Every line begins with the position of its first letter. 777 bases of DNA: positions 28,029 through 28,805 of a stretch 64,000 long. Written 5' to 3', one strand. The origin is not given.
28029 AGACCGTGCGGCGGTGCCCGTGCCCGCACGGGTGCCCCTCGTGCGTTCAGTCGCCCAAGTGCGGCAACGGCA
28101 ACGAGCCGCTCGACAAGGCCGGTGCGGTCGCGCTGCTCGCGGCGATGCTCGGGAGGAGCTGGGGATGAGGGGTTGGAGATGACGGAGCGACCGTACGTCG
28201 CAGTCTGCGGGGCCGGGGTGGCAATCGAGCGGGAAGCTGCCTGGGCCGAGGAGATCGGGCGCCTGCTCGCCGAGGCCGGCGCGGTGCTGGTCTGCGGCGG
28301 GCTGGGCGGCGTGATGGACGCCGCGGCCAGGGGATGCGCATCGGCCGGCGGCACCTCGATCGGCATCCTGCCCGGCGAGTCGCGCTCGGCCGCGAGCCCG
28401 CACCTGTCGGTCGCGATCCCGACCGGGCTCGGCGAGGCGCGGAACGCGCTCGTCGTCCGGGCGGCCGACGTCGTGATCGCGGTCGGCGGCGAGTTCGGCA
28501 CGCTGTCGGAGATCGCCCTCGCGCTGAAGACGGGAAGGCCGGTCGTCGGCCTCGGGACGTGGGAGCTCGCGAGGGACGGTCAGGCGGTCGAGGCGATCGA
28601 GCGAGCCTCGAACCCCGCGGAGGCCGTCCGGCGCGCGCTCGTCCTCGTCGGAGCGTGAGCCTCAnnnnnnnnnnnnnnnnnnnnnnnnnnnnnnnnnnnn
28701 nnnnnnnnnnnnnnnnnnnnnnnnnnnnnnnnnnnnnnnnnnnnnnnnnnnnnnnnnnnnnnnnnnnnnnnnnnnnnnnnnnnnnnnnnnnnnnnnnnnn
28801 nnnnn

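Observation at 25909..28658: MrfA-type DUF1998 helicase followed by a SLOG (TIGR00725) gene instead of the MrfB exonuclease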

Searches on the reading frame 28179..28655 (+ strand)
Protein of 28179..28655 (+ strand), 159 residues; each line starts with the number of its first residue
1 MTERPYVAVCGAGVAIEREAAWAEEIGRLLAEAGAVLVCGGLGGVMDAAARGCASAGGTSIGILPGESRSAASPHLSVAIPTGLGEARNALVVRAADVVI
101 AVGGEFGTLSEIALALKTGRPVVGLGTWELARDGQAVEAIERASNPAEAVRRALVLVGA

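Call 14: search_protein_families(library=pfam, proteins=[window:28179-28655:+], max_evalue=0.001)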
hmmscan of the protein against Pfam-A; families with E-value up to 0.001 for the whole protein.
window:28179-28655:+ (159 aa): 3 families
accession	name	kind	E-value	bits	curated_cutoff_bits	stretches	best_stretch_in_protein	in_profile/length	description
PF18306.6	LDcluster4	-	5.6e-44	149.8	26.3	1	5-148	2-149/151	SLOG cluster4 family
PF03641.19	Lysine_decarbox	-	2.4e-05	24.9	27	1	46-116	1-73/131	Possible lysine decarboxylase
PF02481.21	DNA_processg_A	-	0.00018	21.2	29.6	0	4-67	44-107/212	DNA recombination-mediator protein A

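Call 15: search_protein_families(library=ncbifam, proteins=[window:28179-28655:+], max_evalue=0.001)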
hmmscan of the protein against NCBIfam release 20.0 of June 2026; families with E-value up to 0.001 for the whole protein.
window:28179-28655:+ (159 aa): 3 families
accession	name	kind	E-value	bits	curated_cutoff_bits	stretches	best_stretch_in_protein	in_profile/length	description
TIGR00725.1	TIGR00725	hypoth_equivalog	2e-34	118.3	106.9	1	7-127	4-124/159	TIGR00725 family protein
TIGR00730.1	TIGR00730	subfamily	1.7e-12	47.4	96.35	1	10-113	7-114/178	TIGR00730 family Rossman fold protein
NF058542.1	CtkRMPhLog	equivalog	0.00017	21.6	300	1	9-119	7-120/177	cytokinin riboside 5'-monophosphate phosphoribohydrolase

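Call 16: search_protein_families(library=padloc, proteins=[window:28179-28655:+], max_evalue=0.01)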
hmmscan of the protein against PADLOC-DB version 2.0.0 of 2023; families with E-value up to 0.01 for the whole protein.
window:28179-28655:+ (159 aa): 1 family
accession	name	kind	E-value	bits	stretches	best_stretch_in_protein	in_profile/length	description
PDLC03927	PsyrA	-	1.4e-07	29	1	4-67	131-194/398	-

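Call 25: find_homologous_proteins(query=window:28179-28655:+, max_evalue=0.00001)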
Query window:28179-28655:+ (159 aa): 7995 proteins with E <= 0.00001 among 8000 candidates; the best 120 are listed.
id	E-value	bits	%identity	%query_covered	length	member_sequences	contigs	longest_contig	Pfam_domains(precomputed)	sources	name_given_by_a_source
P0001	3.2e-89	315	100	100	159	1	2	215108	PF18306.7,PF03641.20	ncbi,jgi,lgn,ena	-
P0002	2.2e-88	312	99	100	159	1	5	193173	PF02481.22,PF18306.7,PF03641.20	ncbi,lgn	-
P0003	3.3e-79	282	89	100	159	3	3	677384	PF18306.7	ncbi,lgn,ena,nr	ncbi:MAG TPA: TIGR00725 family protein [Actinomycetota bacterium]|nr:TIGR00725 family protein [Actin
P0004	3.6e-77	275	87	98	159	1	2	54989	PF18306.7,PF03641.20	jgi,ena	jgi:uncharacterized protein (TIGR00725 family)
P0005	6.3e-70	252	79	97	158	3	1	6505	PF02481.22,PF18306.7,PF03641.20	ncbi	-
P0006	2.2e-67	244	77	97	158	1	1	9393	PF02481.22,PF18306.7,PF03641.20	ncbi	ncbi:MAG: TIGR00725 family protein [Actinomycetota bacterium]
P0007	5.1e-67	242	79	94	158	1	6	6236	PF18306.7,PF03641.20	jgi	jgi:uncharacterized protein (TIGR00725 family)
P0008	1.2e-66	241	76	98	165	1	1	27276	PF02481.22,PF18306.7,PF03641.20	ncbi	-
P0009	1.5e-66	241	79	94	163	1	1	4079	PF02481.22,PF18306.7,PF03641.20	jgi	jgi:hypothetical protein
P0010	1.7e-66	241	79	98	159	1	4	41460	PF02481.22,PF18306.7,PF03641.20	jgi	jgi:uncharacterized protein (TIGR00725 family)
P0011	7.1e-66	239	77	98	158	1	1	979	PF02481.22,PF18306.7,PF03641.20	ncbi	-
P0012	9.6e-66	238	78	97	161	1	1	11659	PF18306.7,PF03641.20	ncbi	-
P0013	2.0e-65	237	77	94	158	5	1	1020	PF18306.7,PF03641.20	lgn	-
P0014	2.0e-65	237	78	94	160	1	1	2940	PF02481.22,PF18306.7,PF03641.20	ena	-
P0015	2.3e-65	237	77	94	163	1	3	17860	PF18306.7,PF03641.20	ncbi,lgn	-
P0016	3.1e-65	237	77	94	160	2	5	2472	PF02481.22,PF18306.7,PF03641.20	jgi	jgi:uncharacterized protein (TIGR00725 family)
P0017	3.2e-65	237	79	97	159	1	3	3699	PF18306.7,PF03641.20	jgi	jgi:uncharacterized protein (TIGR00725 family)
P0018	5.9e-65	236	77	97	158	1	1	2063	PF02481.22,PF18306.7,PF03641.20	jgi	jgi:uncharacterized protein (TIGR00725 family)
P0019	6.2e-65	236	76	96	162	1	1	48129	PF18306.7,PF03641.20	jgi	jgi:uncharacterized protein (TIGR00725 family)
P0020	6.5e-65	236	78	94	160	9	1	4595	PF18306.7,PF03641.20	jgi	jgi:uncharacterized protein (TIGR00725 family)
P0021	7.8e-65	235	74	98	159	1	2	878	PF18306.7,PF03641.20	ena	-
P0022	8.2e-65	235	77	95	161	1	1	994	PF18306.7,PF03641.20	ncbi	-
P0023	1.4e-64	235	77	94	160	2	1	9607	PF18306.7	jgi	-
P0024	1.4e-64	235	79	94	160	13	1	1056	PF18306.7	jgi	jgi:hypothetical protein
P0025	1.7e-64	234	73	99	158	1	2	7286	PF02481.22,PF18306.7,PF03641.20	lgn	-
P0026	2.0e-64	234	74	99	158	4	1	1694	PF18306.7,PF03641.20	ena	-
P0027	2.7e-64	234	76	96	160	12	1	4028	PF18306.7,PF03641.20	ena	-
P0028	2.9e-64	233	76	98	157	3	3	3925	PF18306.7,PF03641.20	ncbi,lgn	-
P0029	4.0e-64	233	76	96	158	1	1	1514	PF02481.22,PF18306.7,PF03641.20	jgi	-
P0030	4.6e-64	233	75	96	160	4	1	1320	PF18306.7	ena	-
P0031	5.7e-64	233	74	96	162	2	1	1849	PF18306.7,PF03641.20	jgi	jgi:uncharacterized protein (TIGR00725 family)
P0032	5.7e-64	233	77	94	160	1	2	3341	PF18306.7,PF03641.20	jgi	-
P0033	6.8e-64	232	76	96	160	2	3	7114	PF18306.7,PF03641.20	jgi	jgi:hypothetical protein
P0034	7.2e-64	232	73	96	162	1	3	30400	PF18306.7,PF03641.20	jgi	jgi:uncharacterized protein (TIGR00725 family)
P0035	8.8e-64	232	79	94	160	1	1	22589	PF18306.7,PF03641.20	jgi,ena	-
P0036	1.2e-63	231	73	99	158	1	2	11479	PF02481.22,PF18306.7,PF03641.20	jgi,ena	-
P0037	1.3e-63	231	76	91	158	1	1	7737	PF18306.7,PF03641.20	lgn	-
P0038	1.4e-63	231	76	96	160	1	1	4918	PF18306.7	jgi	jgi:uncharacterized protein (TIGR00725 family)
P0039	1.6e-63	231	76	94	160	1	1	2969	PF18306.7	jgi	jgi:hypothetical protein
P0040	2.0e-63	231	75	97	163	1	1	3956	PF18306.7,PF03641.20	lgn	-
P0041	2.6e-63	230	76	96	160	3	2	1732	PF18306.7,PF03641.20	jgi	jgi:uncharacterized protein (TIGR00725 family)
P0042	2.8e-63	230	75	96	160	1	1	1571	PF18306.7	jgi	jgi:uncharacterized protein (TIGR00725 family)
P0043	3.0e-63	230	77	94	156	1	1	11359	PF18306.7,PF03641.20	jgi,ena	-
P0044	3.3e-63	230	75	96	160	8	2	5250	PF18306.7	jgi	jgi:uncharacterized protein (TIGR00725 family)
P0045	3.5e-63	230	77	94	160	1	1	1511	PF02481.22,PF18306.7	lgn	-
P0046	3.5e-63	230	76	96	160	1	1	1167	PF18306.7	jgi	-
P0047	3.6e-63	230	75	96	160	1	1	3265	PF18306.7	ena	-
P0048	3.7e-63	230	72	99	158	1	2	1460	PF18306.7,PF03641.20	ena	-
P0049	3.7e-63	230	75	96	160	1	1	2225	PF18306.7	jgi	jgi:uncharacterized protein (TIGR00725 family)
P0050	3.9e-63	230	76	96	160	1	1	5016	PF18306.7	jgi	jgi:uncharacterized protein (TIGR00725 family)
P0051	4.0e-63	230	75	96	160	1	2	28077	PF18306.7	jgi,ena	-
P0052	4.4e-63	230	75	96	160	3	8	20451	PF18306.7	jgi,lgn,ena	-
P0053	4.4e-63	230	75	96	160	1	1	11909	PF18306.7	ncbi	ncbi:MAG TPA: TIGR00725 family protein [Actinomycetota bacterium]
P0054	4.5e-63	230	75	94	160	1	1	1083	PF18306.7,PF03641.20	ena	-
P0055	4.6e-63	230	75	96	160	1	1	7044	PF18306.7,PF03641.20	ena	-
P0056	4.6e-63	230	75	91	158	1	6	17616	PF18306.7,PF03641.20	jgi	jgi:uncharacterized protein (TIGR00725 family)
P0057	4.7e-63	230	75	94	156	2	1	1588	PF18306.7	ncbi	-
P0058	5.1e-63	229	79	98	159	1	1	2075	PF18306.7,PF03641.20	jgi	jgi:uncharacterized protein (TIGR00725 family)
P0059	5.2e-63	229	75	96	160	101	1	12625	PF18306.7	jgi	jgi:uncharacterized protein (TIGR00725 family)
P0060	5.5e-63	229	75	96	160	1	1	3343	PF18306.7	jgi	jgi:uncharacterized protein (TIGR00725 family)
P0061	5.7e-63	229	75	96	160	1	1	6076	PF18306.7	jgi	jgi:uncharacterized protein (TIGR00725 family)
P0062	6.0e-63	229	75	96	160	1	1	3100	PF18306.7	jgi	jgi:uncharacterized protein (TIGR00725 family)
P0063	6.7e-63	229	75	96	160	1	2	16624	PF18306.7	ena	-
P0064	7.5e-63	229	75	96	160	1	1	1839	PF18306.7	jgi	jgi:uncharacterized protein (TIGR00725 family)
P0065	8.0e-63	229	76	94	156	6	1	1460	PF18306.7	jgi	-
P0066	8.3e-63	229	76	94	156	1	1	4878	PF02481.22,PF18306.7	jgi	jgi:uncharacterized protein (TIGR00725 family)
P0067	9.2e-63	229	76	94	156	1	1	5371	PF18306.7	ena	-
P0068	9.2e-63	229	75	96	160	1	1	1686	PF18306.7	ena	-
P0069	1.3e-62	228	72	99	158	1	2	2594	PF18306.7,PF03641.20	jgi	-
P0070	1.3e-62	228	75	90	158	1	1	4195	PF18306.7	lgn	-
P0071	1.6e-62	228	78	99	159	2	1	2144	PF18306.7,PF03641.20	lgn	-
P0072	1.7e-62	228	75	96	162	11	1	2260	PF18306.7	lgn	-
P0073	1.9e-62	228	77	96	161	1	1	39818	PF18306.7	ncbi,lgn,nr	ncbi:MAG: TIGR00725 family protein [Actinobacteria bacterium]|nr:TIGR00725 family protein [Actinomyc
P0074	2.0e-62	228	75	96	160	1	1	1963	PF18306.7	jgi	jgi:uncharacterized protein (TIGR00725 family)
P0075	2.0e-62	228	75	94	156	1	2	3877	PF18306.7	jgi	jgi:uncharacterized protein (TIGR00725 family)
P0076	2.2e-62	227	75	94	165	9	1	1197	PF18306.7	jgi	jgi:hypothetical protein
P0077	2.2e-62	227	71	99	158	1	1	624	PF18306.7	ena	-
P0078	2.4e-62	227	75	96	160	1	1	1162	PF18306.7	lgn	-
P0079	3.4e-62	227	73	97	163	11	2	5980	PF18306.7,PF03641.20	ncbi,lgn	ncbi:MAG: TIGR00725 family protein [Actinomycetota bacterium]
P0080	3.5e-62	227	78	99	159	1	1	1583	PF18306.7,PF03641.20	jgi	jgi:uncharacterized protein (TIGR00725 family)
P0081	4.0e-62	227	71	99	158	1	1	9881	PF18306.7,PF03641.20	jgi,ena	-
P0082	4.7e-62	226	75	95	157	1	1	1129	PF18306.7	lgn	-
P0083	6.1e-62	226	73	97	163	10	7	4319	PF18306.7,PF03641.20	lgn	-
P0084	7.1e-62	226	73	94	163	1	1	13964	PF18306.7,PF03641.20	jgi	-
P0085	7.2e-62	226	75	94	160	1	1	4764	PF18306.7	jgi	jgi:uncharacterized protein (TIGR00725 family)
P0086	9.9e-62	225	73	93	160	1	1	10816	PF18306.7,PF03641.20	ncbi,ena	-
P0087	1.3e-61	225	73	95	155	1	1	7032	PF18306.7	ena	-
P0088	1.8e-61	224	71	92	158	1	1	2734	PF18306.7,PF03641.20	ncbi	-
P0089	2.4e-61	224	75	94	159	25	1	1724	PF02481.22,PF18306.7,PF03641.20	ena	-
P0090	2.6e-61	224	77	99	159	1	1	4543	PF18306.7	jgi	jgi:uncharacterized protein (TIGR00725 family)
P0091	3.1e-61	224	71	99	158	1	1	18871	PF02481.22,PF18306.7,PF03641.20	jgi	-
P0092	3.4e-61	224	75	97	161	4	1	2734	PF18306.7,PF03641.20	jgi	jgi:uncharacterized protein (TIGR00725 family)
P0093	3.6e-61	223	68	99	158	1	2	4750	PF18306.7,PF03641.20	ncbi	-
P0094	5.4e-61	223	75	96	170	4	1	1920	PF18306.7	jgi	jgi:hypothetical protein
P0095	6.1e-61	223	73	96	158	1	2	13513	PF18306.7,PF03641.20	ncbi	-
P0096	6.4e-61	223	75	96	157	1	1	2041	PF18306.7,PF03641.20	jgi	jgi:uncharacterized protein (TIGR00725 family)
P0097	7.8e-61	222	73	97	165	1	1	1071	PF02481.22,PF18306.7,PF03641.20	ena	-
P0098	8.9e-61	222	73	97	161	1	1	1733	PF02481.22,PF18306.7,PF03641.20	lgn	-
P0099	9.8e-61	222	76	94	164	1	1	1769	PF18306.7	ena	-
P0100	1.2e-60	222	77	92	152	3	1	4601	PF18306.7,PF03641.20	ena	-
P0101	1.6e-60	221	72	95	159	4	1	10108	PF02481.22,PF18306.7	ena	-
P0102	1.6e-60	221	73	99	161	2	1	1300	PF18306.7,PF03641.20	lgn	-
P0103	2.2e-60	221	71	98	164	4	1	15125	PF18306.7,PF03641.20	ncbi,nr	ncbi:MAG TPA: TIGR00725 family protein [Actinomycetota bacterium]|nr:TIGR00725 family protein [Actin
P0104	3.3e-60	220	72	97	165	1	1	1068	PF02481.22,PF18306.7,PF03641.20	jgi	jgi:uncharacterized protein (TIGR00725 family)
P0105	3.4e-60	220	73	96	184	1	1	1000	PF02481.22,PF18306.7,PF03641.20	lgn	-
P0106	3.4e-60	220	73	97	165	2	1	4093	PF02481.22,PF18306.7,PF03641.20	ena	-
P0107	3.7e-60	220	76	93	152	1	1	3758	PF18306.7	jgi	jgi:uncharacterized protein (TIGR00725 family)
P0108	3.7e-60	220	72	96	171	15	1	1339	PF02481.22,PF18306.7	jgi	jgi:uncharacterized protein (TIGR00725 family)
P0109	4.8e-60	220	74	95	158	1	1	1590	PF18306.7,PF03641.20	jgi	jgi:uncharacterized protein (TIGR00725 family)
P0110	4.8e-60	220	70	99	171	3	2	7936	PF02481.22,PF18306.7,PF03641.20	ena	-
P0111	4.9e-60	220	72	96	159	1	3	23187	PF18306.7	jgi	jgi:uncharacterized protein (TIGR00725 family)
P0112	6.8e-60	219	74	96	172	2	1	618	PF18306.7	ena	-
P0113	6.8e-60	219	68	99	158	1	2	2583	PF18306.7,PF03641.20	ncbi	-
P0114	6.9e-60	219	74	97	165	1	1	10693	PF02481.22,PF18306.7,PF03641.20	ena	-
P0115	7.8e-60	219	71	97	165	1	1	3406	PF02481.22,PF18306.7,PF03641.20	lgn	-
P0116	8.5e-60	219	72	99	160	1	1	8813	PF18306.7,PF03641.20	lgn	-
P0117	9.1e-60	219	71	99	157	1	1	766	PF02481.22,PF18306.7,PF03641.20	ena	-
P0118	1.0e-59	219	73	97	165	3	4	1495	PF02481.22,PF18306.7,PF03641.20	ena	-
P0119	1.1e-59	219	77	92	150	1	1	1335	PF18306.7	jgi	-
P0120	1.2e-59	218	74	96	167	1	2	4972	PF18306.7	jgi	jgi:uncharacterized protein (TIGR00725 family)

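Call 29: search_solved_structures(query=window:28179-28655:+, max_evalue=0.01, show_alignments=2)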
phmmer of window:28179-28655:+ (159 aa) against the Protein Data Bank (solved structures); distinct sequences matched with E-value up to 0.01: 14.
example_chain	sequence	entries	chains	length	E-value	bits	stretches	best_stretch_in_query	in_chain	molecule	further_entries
6y01_AAA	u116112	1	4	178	1.2e-22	83.7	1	4-127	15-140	p450 cytochrome, putative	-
2iz5_A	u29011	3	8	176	5.9e-22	81.5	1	4-130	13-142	MOCO CARRIER PROTEIN | MOLYBDENUM COFACTOR CARRIER PROTEIN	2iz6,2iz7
1rcu_A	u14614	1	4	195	7.6e-21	77.9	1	25-128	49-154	conserved hypothetical protein VT76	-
1wek_A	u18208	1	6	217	4.7e-10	42.9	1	5-115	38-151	hypothetical protein TT1465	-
5zbj_A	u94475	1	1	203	6e-08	36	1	2-113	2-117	Putative cytokinin riboside 5'-monophosphate phosphoribohydrolase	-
1weh_A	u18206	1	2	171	1.1e-07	35.2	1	21-116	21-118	Conserved hypothetical protein TT1887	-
9us2_A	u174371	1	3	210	1.7e-07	34.5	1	7-114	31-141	Cytokinin riboside 5'-monophosphate phosphoribohydrolase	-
5zi9_A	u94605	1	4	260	3.6e-07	33.5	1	23-116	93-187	Cytokinin riboside 5'-monophosphate phosphoribohydrolase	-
5zbk_A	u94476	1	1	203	5e-07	33.1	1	2-112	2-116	Putative cytokinin riboside 5'-monophosphate phosphoribohydrolase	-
1t35_A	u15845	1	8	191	1e-05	28.8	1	16-113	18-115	HYPOTHETICAL PROTEIN YVDD, Putative Lysine Decarboxylase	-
5wq3_A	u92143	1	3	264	1.4e-05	28.3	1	24-120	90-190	Cytokinin riboside 5'-monophosphate phosphoribohydrolase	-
3qua_A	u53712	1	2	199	0.0002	24.6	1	9-116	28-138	Putative uncharacterized protein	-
7w2i_A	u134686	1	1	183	0.0018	21.5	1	10-116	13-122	Cytokinin riboside 5'-monophosphate phosphoribohydrolase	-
7w2i_B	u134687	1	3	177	0.0022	21.2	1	10-116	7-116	Cytokinin riboside 5'-monophosphate phosphoribohydrolase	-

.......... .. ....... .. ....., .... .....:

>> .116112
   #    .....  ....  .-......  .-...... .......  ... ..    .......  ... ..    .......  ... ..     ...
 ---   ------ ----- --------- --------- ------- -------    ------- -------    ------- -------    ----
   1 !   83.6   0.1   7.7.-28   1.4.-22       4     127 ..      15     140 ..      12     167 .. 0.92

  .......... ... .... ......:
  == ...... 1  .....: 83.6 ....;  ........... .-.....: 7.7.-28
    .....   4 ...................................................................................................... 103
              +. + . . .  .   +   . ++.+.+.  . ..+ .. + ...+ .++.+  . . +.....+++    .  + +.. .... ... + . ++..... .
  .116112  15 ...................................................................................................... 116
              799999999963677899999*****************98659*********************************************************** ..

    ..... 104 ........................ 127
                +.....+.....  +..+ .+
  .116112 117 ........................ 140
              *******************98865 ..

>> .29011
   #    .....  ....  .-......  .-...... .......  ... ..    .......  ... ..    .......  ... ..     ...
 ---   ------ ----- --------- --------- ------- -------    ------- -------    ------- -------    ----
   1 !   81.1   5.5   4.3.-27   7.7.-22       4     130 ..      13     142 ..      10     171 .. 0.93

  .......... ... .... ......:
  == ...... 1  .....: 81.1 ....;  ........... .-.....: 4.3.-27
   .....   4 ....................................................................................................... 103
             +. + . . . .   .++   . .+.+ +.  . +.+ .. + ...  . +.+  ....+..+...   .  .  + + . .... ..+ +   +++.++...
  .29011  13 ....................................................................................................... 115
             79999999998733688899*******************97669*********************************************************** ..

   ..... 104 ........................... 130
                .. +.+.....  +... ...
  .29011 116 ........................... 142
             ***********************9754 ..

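Call 36: search_protein_representatives(protein=window:28179-28655:+)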
Query: 159 residues. Proteins with E-value up to 0.001 (for the whole library): 4270; up to 1e-10: 1878; up to 1e-30: 141. The best 150 are listed.
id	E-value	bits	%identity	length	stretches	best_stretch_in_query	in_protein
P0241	4.8e-45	169.5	61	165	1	4-154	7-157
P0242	2.0e-44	167.5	58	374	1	2-157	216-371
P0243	4.1e-44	166.5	59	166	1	4-158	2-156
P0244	1.3e-42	161.6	48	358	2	3-136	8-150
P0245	1.4e-42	161.5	49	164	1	4-157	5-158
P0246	8.2e-42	159.0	60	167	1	4-154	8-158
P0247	1.6e-41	158.1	65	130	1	26-153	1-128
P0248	1.7e-41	158.0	53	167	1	7-156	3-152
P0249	1.9e-41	157.8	61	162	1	4-156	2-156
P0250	1.2e-40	155.2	59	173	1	7-154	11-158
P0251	5.7e-40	153.0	60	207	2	31-154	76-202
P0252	6.7e-40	152.8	54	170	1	7-154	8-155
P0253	8.8e-40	152.4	56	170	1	6-154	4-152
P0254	1.3e-39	151.9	51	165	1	5-153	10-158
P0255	3.1e-39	150.6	63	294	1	4-142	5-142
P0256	3.5e-39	150.5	60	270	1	7-152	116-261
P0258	6.7e-39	149.5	59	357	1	3-136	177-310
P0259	6.9e-39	149.5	60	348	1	8-158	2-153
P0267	2.6e-38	147.6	45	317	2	2-156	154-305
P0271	1.1e-37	145.6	55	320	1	3-151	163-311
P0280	1.1e-36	142.4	44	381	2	4-128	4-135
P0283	3.9e-36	140.6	56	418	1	3-155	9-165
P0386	1.3e-30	122.6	39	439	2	14-158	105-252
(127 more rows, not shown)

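Call 40: find_related_loci(query=A2, collection=genome_contigs, flank=6000)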
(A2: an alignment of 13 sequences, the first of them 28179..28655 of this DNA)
Query A2 (159 aa) in genome_contigs; peptide patterns used: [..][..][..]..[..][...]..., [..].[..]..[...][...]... (x = any residue, [..] = any of these).
600 stretches matched a pattern (row limit reached: there are more); 593 encode a relative of the query (tblastn E <= 1e-3); the best 80 are kept; 80 distinct loci.
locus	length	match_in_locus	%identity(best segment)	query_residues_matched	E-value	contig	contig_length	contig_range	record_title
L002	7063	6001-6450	73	5-154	4e-65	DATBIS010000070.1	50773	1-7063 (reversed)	MAG TPA_asm: Actinomycetota bacterium isolate SMAG_U3900 k141_3159013, whole genome shotgun sequence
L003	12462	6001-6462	70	1-154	2e-61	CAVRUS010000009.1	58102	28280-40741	MAG: uncultured Actinomycetota bacterium isolate MFD02840.bin.1.376 genome assembly, contig: contig_47322, whole genome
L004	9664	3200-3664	70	4-156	2e-60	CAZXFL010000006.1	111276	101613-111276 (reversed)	MAG TPA_asm: uncultured Actinomycetes bacterium isolate SRP119689_co1_219 genome assembly, contig: NODE_149_length_11127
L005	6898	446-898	70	6-156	9e-60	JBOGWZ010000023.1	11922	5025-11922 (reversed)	MAG: Actinomycetota bacterium isolate SD8036_metabat2.bin.7_sub NODE_2596_length_11922_cov_3.386689, whole genome shotgu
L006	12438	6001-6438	70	5-150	1e-58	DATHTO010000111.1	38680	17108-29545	MAG TPA_asm: Actinomycetota bacterium isolate SMAG_U16079 k141_838390, whole genome shotgun sequence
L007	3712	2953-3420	66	1-157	6e-58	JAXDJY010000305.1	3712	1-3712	MAG: Actinomycetota bacterium isolate BP_582 scaffold_2432501, whole genome shotgun sequence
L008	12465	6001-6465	63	3-157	6e-54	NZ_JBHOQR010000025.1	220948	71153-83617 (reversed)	MAG: Thermoflexus sp. isolate A0_25 coassembly_Ak141_683395, whole genome shotgun sequence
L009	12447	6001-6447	66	6-154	2e-53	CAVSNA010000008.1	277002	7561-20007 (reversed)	MAG: uncultured Thermoleophilaceae bacterium isolate MFD03975.bin.2.213 genome assembly, contig: contig_15776, whole gen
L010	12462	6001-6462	72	1-154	4e-53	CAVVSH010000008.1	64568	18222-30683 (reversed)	MAG: uncultured Actinomycetota bacterium isolate MFD02840.bin.1.414 genome assembly, contig: contig_27831, whole genome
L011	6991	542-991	69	1-150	2e-53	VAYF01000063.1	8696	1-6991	MAG: Actinobacteria bacterium isolate AC_51 14_1009_13_30cm_scaffold_11489, whole genome shotgun sequence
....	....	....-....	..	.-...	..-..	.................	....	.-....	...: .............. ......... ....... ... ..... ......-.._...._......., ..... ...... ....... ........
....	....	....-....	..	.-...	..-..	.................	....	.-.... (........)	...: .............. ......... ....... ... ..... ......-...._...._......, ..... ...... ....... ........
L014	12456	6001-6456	67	4-154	2e-51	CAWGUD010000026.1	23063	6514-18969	MAG: uncultured Actinomycetes bacterium isolate MFD09730.bin.2.61 genome assembly, contig: contig_43804, whole genome sh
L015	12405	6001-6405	70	11-145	8e-51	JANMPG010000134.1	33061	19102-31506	MAG: Actinomycetes bacterium isolate OTE_51_metabat_502 OTE_51_k141_4476687, whole genome shotgun sequence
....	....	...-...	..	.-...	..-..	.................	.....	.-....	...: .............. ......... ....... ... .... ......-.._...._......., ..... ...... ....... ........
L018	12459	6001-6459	59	2-154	6e-50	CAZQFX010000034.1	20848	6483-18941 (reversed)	MAG TPA_asm: uncultured Actinomycetota bacterium isolate SRP257756_co1_219 genome assembly, contig: NODE_2042_length_208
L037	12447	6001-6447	67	6-154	4e-47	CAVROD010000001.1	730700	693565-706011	MAG: uncultured Actinomycetes bacterium isolate MFD04935.bin.2.28 genome assembly, contig: contig_12147, whole genome sh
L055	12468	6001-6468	56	6-158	1e-44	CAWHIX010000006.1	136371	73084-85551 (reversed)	MAG: uncultured Actinomycetes bacterium isolate MFD02979.bin.1.202 genome assembly, contig: contig_27182, whole genome s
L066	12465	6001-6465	57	6-158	4e-44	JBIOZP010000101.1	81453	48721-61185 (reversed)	MAG: Solirubrobacterales bacterium isolate MAG001 k127_8544, whole genome shotgun sequence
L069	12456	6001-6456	64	6-156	4e-44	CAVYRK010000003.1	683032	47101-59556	MAG: uncultured Actinomycetota bacterium isolate MFD06085.bin.2.1 genome assembly, contig: contig_25173, whole genome sh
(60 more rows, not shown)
